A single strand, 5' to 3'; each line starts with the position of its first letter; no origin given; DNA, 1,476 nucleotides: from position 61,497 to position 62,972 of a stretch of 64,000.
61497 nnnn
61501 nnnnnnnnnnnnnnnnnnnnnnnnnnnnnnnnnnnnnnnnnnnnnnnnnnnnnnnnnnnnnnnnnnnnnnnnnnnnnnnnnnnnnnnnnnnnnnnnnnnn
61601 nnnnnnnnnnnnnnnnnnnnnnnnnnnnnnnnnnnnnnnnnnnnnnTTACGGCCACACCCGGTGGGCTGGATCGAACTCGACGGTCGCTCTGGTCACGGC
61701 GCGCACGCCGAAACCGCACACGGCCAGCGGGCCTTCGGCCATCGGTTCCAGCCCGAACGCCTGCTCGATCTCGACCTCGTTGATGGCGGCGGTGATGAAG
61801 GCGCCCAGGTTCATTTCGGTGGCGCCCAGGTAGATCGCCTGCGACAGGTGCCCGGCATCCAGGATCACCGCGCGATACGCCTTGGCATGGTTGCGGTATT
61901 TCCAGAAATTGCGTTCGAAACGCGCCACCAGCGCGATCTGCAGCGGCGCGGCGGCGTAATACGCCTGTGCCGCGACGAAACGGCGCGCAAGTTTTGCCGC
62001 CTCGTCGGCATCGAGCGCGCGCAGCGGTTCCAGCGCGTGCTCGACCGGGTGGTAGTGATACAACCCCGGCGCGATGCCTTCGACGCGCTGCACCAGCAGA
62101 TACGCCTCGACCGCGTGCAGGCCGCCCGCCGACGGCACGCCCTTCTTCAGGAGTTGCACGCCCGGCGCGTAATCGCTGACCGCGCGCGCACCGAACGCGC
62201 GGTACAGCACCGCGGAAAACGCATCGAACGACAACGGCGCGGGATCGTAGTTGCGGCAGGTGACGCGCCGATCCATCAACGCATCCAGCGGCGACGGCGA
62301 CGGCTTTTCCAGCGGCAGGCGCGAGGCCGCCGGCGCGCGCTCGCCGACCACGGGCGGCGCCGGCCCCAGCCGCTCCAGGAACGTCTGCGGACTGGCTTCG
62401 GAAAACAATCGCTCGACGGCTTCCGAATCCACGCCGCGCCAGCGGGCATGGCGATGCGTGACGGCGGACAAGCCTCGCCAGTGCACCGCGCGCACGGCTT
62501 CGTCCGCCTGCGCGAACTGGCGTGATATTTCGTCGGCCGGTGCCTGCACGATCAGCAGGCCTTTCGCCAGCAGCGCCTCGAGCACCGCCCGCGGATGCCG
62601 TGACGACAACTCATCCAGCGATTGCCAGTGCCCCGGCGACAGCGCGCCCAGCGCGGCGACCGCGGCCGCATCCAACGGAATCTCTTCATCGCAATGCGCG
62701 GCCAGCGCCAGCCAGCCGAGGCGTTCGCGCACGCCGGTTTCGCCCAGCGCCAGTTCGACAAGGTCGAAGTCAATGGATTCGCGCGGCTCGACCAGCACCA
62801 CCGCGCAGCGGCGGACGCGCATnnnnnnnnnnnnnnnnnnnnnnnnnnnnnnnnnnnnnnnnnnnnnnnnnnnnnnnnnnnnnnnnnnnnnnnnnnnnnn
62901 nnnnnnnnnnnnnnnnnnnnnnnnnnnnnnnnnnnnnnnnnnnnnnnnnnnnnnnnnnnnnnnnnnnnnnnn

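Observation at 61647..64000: SagB-type dehydrogenase without YcaO, NHLP-like peptide and helical-repeat protein: candidate uncharacterised peptide-maturation locus cut by the window edge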

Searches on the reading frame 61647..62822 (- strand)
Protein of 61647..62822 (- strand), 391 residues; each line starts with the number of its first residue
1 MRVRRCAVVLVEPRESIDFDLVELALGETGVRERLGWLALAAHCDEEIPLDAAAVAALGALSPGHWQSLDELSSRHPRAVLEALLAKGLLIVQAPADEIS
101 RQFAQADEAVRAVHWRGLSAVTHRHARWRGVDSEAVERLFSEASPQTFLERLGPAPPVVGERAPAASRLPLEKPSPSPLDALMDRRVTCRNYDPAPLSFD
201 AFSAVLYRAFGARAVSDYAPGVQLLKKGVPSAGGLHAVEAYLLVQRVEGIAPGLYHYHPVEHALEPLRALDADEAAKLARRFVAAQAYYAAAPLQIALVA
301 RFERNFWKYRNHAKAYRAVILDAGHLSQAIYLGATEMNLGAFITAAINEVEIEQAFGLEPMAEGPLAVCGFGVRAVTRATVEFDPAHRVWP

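Call 3: search_protein_families(library=ncbifam, proteins=[window:61647-62822:-], max_evalue=1)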
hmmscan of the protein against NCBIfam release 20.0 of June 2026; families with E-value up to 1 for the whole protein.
window:61647-62822:- (391 aa): 2 families
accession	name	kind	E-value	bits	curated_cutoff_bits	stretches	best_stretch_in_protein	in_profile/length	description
TIGR04511.1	SagB_rel_DH_2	exception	1.6e-144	481.6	240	1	3-385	1-380/380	putative peptide maturation dehydrogenase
TIGR03605.1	antibiot_sagB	domain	5.4e-36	123.7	78.4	1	199-372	2-172/173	SagB family peptide dehydrogenase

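Call 4: search_protein_families(library=pfam, proteins=[window:61647-62822:-], max_evalue=1)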
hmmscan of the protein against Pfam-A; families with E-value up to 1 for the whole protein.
window:61647-62822:- (391 aa): 1 family
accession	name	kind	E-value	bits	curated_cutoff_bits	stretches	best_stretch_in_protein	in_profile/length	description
PF00881.29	Nitroreductase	-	7.4e-21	75.5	23.5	1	185-372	3-166/167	Nitroreductase family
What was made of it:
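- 61647..62822 (-): Two-domain FMN dehydrogenase (TIGR04511). Residues 1-95 form a beta-sheet plus three-helix domain, 98-152 a helical linker, and about 178-391 a SagB/nitroreductase domain with the RRVTCRN FMN motif and an invariant W307-K308-Y309. NCBIfam and Pfam matches (calls 3, 4).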

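Call 8: find_related_loci(query=window:61647-62822:-, collection=genome_contigs, flank=10000)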
Query window:61647-62822:- (391 aa) in genome_contigs; peptide patterns used: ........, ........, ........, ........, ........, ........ (x = any residue, [..] = any of these).
442 stretches matched a pattern; 282 encode a relative of the query (tblastn E <= 1e-3); the best 80 are kept; 79 distinct loci.
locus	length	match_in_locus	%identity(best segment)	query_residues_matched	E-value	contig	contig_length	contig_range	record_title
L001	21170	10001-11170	89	1-390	0e+0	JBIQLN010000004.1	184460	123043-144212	MAG: Rhodanobacter sp. isolate mag.37g NODE_96_length_184460, whole genome shotgun sequence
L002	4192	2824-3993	89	1-390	0e+0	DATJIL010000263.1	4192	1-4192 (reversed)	MAG TPA_asm: Rudaea sp. isolate SMAG_U15537 k141_3442476, whole genome shotgun sequence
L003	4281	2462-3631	88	1-390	0e+0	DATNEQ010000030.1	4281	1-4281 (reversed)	MAG TPA_asm: Rhodanobacteraceae bacterium isolate SMAG_U11272 k141_3109010, whole genome shotgun sequence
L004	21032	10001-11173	88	1-391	0e+0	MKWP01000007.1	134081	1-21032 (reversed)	MAG: Lysobacterales bacterium 66-474 SCNpilot_bf_inoc_scaffold_224, whole genome shotgun sequence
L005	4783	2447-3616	87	1-390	0e+0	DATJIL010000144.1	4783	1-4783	MAG TPA_asm: Rudaea sp. isolate SMAG_U15537 k141_1213728, whole genome shotgun sequence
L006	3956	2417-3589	86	1-391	0e+0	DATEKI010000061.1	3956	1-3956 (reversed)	MAG TPA_asm: Rhodanobacteraceae bacterium isolate SMAG_U8886 k141_1185749, whole genome shotgun sequence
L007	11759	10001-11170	86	1-390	0e+0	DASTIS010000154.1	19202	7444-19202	MAG TPA_asm: Rhodanobacteraceae bacterium isolate SMAG_U1148 k141_765039, whole genome shotgun sequence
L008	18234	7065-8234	86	1-390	0e+0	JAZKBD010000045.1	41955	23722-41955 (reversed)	MAG: Pseudomonadota bacterium isolate ADI_H3L2_1_122_18_3-bin063_1 ADIH3L21_B063_1_000000000045, whole genome shotgun se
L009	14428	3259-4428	86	1-390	0e+0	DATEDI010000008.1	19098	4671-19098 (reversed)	MAG TPA_asm: Rhodanobacteraceae bacterium isolate SMAG_U8703 k141_1427070, whole genome shotgun sequence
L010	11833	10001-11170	84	1-390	0e+0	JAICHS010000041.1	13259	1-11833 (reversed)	MAG: Rhodanobacteraceae bacterium isolate GZL_FP_2_bin.28 k141_3057159_length_13259_cov_28.2163, whole genome shotgun se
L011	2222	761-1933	86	1-391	0e+0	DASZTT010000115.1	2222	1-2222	MAG TPA_asm: Rhodanobacteraceae bacterium isolate SMAG_U6083 k141_690977, whole genome shotgun sequence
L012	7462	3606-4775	82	1-390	0e+0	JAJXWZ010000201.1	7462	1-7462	MAG: Proteobacteria bacterium isolate BP6.bin123 NODE_19810_length_7462_cov_2.376551, whole genome shotgun sequence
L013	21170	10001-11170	84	1-390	0e+0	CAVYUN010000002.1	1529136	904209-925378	MAG: uncultured proteobacterium isolate MFD01721.bin.1.246 genome assembly, contig: contig_36578, whole genome shotgun s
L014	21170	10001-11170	84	1-390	0e+0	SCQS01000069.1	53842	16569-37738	MAG: Rhodanobacteraceae bacterium isolate FW021_bin.3 FW021_bin.3-61407, whole genome shotgun sequence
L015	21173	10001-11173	81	1-391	0e+0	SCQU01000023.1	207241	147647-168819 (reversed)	MAG: Rhodanobacteraceae bacterium isolate FW021_bin.35 FW021_bin.35-45696, whole genome shotgun sequence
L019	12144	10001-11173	69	1-390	3e-179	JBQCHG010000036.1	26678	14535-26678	MAG: Rhodanobacteraceae bacterium isolate bin706 k141_659937, whole genome shotgun sequence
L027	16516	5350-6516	62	1-391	1e-157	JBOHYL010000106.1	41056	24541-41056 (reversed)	MAG: Rudaea sp. isolate TC-S_metabat2.bin.583 k127_1765553, whole genome shotgun sequence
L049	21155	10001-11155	56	1-390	1e-134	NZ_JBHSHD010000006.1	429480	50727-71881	Dokdonella ginsengisoli strain CCUG 52462 platanus_K_default_6, whole genome shotgun sequence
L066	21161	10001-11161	52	1-390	8e-124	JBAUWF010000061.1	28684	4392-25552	MAG: Rhodanobacteraceae bacterium isolate MFD09702_ilm_asm_bin31 k127_7909, whole genome shotgun sequence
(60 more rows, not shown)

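Call 10: search_protein_families(library=ncbifam, proteins=[L001:6559-9216:+, L001:9241-9519:-, L001:9661-9981:+, L001:2456-5809:-, L001:5859-6284:-, L001:11907-13541:+, L001:11882-12307:-], max_evalue=0.01)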
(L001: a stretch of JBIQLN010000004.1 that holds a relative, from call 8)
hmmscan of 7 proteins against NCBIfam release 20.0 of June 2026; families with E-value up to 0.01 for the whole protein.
L001:6559-9216:+ (885 aa): 12 families
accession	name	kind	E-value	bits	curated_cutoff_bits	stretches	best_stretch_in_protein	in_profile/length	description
TIGR04510.1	mod_pep_cyc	subfamily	5.1e-267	888.6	400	1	19-837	2-813/814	putative peptide modification system cyclase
NF058673.1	LipAdnlyCyLipJMY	equivalog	1.3e-14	53.8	800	1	4-196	277-442/449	bifunctional lipase/adenylate cyclase LipJ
TIGR02917.1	PEP_TPR_lipo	equivalog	8.7e-09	33.8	312.2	1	388-615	90-321/899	XrtA/PEP-CTERM system TPR-repeat protein PrsT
TIGR02521.1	type_IV_pilW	equivalog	1.3e-08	34.7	154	1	428-480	145-197/234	type IV pilus biogenesis/stability protein PilW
NF033762.1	social_mot_Tgl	equivalog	4.7e-07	29.4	225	1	500-631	44-164/252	social motility TPR repeat lipoprotein Tgl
NF040959.1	MamA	equivalog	7.4e-07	28.8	200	1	537-626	52-142/204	magnetosome protein MamA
NF047371.1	FlcA_CTERM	equivalog_domain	0.00028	19.5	300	0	554-614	119-180/646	periplasmic flagellar collar protein FlcA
NF008757.0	PRK11788.1-5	equivalog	0.0006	19.1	363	0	423-479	185-241/388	lipopolysaccharide assembly protein LapB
NF008755.0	PRK11788.1-3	equivalog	0.00062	19.2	430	0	426-518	188-277/388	lipopolysaccharide assembly protein LapB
TIGR02795.1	tol_pal_ybgF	equivalog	0.0021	18.6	90.1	0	421-455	42-76/119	tol-pal system protein YbgF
TIGR00990.1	3a0801s09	subfamily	0.0078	14.9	757.25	0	428-608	409-597/615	mitochondrial import receptor subunit TOM70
NF052312.1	T9SS_PorW_SprE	equivalog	0.0083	14.8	250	0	531-604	188-263/716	type IX secretion system periplasmic lipoprotein PorW/SprE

L001:9241-9519:- (92 aa): 2 families
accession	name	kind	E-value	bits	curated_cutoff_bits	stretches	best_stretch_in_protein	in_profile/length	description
TIGR04509.1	mod_pep_NH_fam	subfamily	1.9e-15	56.7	34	1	6-86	2-81/87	NHLP-related RiPP peptide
NF038399.1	NH_RiPP_Os17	domain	0.009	16.1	40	0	14-41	6-33/63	Os1348 family NHLP clan protein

L001:9661-9981:+ (106 aa): 0 families

L001:2456-5809:- (1117 aa): 0 families

L001:5859-6284:- (141 aa): 0 families

L001:11907-13541:+ (544 aa): 0 families

L001:11882-12307:- (141 aa): 0 families
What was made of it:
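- On TIGR04510 putative peptide modification system cyclase: The nearest full-length relative scores 888.6 bits (call 10).
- Family matches are clear (calls 3, 10).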

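Call 11: search_protein_families(library=pfam, proteins=[L001:6559-9216:+, L001:9241-9519:-, L001:9661-9981:+, L001:2456-5809:-, L001:5859-6284:-, L001:11907-13541:+], max_evalue=0.01)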
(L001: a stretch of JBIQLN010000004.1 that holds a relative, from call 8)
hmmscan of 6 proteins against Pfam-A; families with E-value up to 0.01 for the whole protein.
L001:6559-9216:+ (885 aa): 10 families
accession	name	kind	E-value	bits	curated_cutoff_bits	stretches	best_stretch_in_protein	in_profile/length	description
PF07719.23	TPR_2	-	2.7e-10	40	27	1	422-450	5-33/34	Tetratricopeptide repeat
PF00515.34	TPR_1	-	3.6e-09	36.5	27.8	1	422-451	5-34/34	Tetratricopeptide repeat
PF14559.12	TPR_19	-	4.2e-08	33.8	25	1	431-481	4-54/68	Tetratricopeptide repeat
PF13424.12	TPR_12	-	3.9e-06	27.4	30.1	0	537-584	18-72/77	Tetratricopeptide repeat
PF13432.12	TPR_16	-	3.7e-05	24.5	32.7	1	534-584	9-58/65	Tetratricopeptide repeat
PF13181.12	TPR_8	-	0.00024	21.5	25.7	1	423-450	6-33/34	Tetratricopeptide repeat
PF00211.25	Guanylate_cyc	-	0.00058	19.9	21.9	1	24-167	10-156/183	Adenylate and Guanylate cyclase catalytic domain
PF13176.12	TPR_7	-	0.00061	20.1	27.9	0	535-555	12-34/36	Tetratricopeptide repeat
PF25062.1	ARM_TT21_N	-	0.0023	18.1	40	0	527-612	105-191/222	Tetratricopeptide repeat protein 21 N-terminal ARM repeat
PF13428.12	TPR_14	-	0.0047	17.9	23.5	0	423-461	6-44/44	Tetratricopeptide repeat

L001:9241-9519:- (92 aa): 0 families

L001:9661-9981:+ (106 aa): 0 families

L001:2456-5809:- (1117 aa): 0 families

L001:5859-6284:- (141 aa): 0 families

L001:11907-13541:+ (544 aa): 0 families

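Call 18: search_solved_structures(query=window:61647-62822:-, max_evalue=1, show_alignments=2)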
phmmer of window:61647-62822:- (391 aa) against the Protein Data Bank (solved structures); distinct sequences matched with E-value up to 1: 10.
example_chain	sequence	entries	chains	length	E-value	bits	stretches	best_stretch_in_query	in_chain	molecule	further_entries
3eo7_A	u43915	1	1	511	1.5e-21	80.2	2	201-369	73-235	Putative Nitroreductase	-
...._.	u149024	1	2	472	2.1e-18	69.9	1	178-370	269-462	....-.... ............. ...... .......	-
5lq4_B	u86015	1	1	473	2.1e-18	69.9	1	178-370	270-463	CyaGox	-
5lq4_A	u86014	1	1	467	2.3e-18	69.8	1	178-369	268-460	CyaGox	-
7ly5_B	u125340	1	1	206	9.8e-10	41.4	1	178-359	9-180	BmdC, oxidase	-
7ly7_B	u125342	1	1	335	1.4e-09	40.8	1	168-359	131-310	BmdC, Oxidase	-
7ly4_A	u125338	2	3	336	1.4e-09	40.8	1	168-359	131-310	BmdC, Oxidase | BmdC, NRPS oxidase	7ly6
6gos_C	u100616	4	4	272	1.1e-06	31.3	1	219-372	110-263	Microcin B17-processing protein McbC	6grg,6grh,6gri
3hj9_A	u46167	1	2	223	1.5e-05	27.6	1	157-363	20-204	Oxidoreductase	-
2r01_A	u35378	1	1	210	0.44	12.9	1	320-381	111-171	Nitroreductase family protein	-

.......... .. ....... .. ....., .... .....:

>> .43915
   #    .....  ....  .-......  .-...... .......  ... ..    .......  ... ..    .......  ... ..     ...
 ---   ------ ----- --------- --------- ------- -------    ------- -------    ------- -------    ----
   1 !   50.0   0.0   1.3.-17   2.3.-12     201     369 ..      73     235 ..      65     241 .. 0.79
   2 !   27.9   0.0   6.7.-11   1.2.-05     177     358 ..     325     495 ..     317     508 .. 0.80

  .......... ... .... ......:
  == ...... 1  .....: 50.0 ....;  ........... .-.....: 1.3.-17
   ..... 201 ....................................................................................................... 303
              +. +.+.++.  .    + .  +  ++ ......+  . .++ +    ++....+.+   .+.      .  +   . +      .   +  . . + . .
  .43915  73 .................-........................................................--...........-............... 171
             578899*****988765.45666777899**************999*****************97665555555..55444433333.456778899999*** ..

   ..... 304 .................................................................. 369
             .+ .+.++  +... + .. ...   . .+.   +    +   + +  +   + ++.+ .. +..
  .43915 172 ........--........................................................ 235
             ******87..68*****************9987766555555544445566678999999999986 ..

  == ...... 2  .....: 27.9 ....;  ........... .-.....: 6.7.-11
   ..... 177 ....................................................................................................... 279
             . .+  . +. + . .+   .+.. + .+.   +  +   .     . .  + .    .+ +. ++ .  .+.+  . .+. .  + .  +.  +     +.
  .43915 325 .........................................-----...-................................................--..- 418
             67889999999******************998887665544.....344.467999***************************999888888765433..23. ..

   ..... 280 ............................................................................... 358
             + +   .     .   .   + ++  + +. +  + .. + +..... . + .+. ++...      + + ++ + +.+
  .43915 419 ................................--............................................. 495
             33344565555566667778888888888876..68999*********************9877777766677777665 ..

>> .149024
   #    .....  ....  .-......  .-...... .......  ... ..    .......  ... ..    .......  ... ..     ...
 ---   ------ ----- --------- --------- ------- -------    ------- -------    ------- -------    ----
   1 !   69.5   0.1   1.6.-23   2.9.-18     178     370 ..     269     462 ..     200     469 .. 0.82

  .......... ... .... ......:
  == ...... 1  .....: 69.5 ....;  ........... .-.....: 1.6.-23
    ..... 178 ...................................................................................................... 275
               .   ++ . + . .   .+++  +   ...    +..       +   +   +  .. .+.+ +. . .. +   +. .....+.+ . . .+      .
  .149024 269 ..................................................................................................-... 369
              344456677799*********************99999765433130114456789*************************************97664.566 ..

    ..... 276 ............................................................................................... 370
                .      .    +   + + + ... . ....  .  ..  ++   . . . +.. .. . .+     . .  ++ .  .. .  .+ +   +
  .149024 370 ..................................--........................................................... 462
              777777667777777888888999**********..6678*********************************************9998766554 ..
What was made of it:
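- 61647..62822 (-): The WKY motif aligns with that of ThcOx (call 18).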

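Call 26: find_homologous_proteins(query=L001:6559-9216:+, max_evalue=1e-20)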
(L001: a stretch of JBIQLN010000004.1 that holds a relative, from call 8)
Query L001:6559-9216:+ (885 aa): 1868 proteins with E <= 1e-20 among 8000 candidates; the best 120 are listed.
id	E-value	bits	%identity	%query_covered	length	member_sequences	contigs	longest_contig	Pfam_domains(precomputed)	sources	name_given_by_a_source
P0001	0.0e+0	1947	100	100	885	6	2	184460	PF14559.13,PF00515.35,PF13424.13,PF07719.24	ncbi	-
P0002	0.0e+0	1565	81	100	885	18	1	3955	PF14559.13,PF00515.35,PF12895.14,PF07719.24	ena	-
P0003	0.0e+0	1559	80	100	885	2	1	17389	PF14559.13,PF00515.35,PF13424.13,PF07719.24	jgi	jgi:putative peptide modification system cyclase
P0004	0.0e+0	1555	80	100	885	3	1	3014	PF14559.13,PF00515.35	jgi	jgi:putative peptide modification system cyclase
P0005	0.0e+0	1519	78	100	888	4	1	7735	PF14559.13,PF00515.35,PF13432.13,PF07719.24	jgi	-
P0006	0.0e+0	1516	78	100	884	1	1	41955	-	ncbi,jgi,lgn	ncbi:MAG: putative peptide modification system cyclase [Pseudomonadota bacterium]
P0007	0.0e+0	1515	78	100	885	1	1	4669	PF14559.13,PF00515.35,PF12895.14,PF07719.24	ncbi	ncbi:MAG TPA: putative peptide modification system cyclase [Rhodanobacteraceae bacterium]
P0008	0.0e+0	1515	78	100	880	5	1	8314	PF14559.13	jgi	-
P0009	0.0e+0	1515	77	100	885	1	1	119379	PF14559.13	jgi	jgi:putative peptide modification system cyclase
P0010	0.0e+0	1514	77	100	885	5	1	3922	PF14559.13,PF00515.35,PF13428.13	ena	-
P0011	0.0e+0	1514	78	99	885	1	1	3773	PF14559.13,PF00515.35,PF12895.14,PF13424.13,PF07719.24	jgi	jgi:putative peptide modification system cyclase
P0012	0.0e+0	1508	81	97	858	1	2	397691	PF14559.13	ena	-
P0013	0.0e+0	1505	77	100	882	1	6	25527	PF00515.35,PF07719.24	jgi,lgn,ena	jgi:putative peptide modification system cyclase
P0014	0.0e+0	1497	77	100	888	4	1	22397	PF14559.13,PF00515.35,PF13432.13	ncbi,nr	ncbi:MAG: putative peptide modification system cyclase [Xanthomonadaceae bacterium]|nr:putative pept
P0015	0.0e+0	1496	78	100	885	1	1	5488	PF14559.13,PF00515.35,PF07719.24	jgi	jgi:putative peptide modification system cyclase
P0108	1.6e-260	885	50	100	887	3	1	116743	PF24575.2,PF13432.13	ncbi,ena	-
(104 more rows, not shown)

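Call 45: search_solved_structures(query=A1, max_evalue=10, show_alignments=0)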
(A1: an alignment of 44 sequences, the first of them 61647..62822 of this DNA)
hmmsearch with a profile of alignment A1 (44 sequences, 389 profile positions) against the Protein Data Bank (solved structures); distinct sequences matched with E-value up to 10: 35.
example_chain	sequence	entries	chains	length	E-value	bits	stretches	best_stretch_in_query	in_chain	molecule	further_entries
3eo7_A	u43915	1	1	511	2.7e-33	118.7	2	198-367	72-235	Putative Nitroreductase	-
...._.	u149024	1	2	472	4.7e-26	94.9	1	166-370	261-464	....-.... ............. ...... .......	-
5lq4_B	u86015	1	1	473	4.8e-26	94.9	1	166-370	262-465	CyaGox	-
5lq4_A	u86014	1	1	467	7.4e-26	94.3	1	166-364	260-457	CyaGox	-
7ly4_A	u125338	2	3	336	1.2e-16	63.9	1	159-360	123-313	BmdC, Oxidase | BmdC, NRPS oxidase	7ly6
7ly7_B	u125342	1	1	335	1.3e-16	63.8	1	159-360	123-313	BmdC, Oxidase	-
7ly5_B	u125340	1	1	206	2.8e-16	62.7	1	172-360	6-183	BmdC, oxidase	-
6gos_C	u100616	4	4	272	2.2e-11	46.6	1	188-371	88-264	Microcin B17-processing protein McbC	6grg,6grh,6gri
3hoi_A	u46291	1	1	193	5.2e-05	25.6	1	163-357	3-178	FMN-dependent nitroreductase BF3017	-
3hj9_A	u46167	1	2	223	0.00018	23.9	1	176-365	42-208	Oxidoreductase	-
6jd6_A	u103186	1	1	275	0.071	15.3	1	45-100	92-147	Ankyrin repeat domain-containing protein EMB506, chloroplastic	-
3h4o_A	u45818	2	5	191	0.39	12.9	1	176-207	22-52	NITROREDUCTASE FAMILY PROTEIN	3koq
3ge6_A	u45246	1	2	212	0.41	12.8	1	171-218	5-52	Nitroreductase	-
8a3w_e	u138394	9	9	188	0.43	12.8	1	93-174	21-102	Putative 60S ribosomal subunit protein L31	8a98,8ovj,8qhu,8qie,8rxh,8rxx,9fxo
9f7k_A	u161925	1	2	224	0.78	11.9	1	263-305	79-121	GH14654p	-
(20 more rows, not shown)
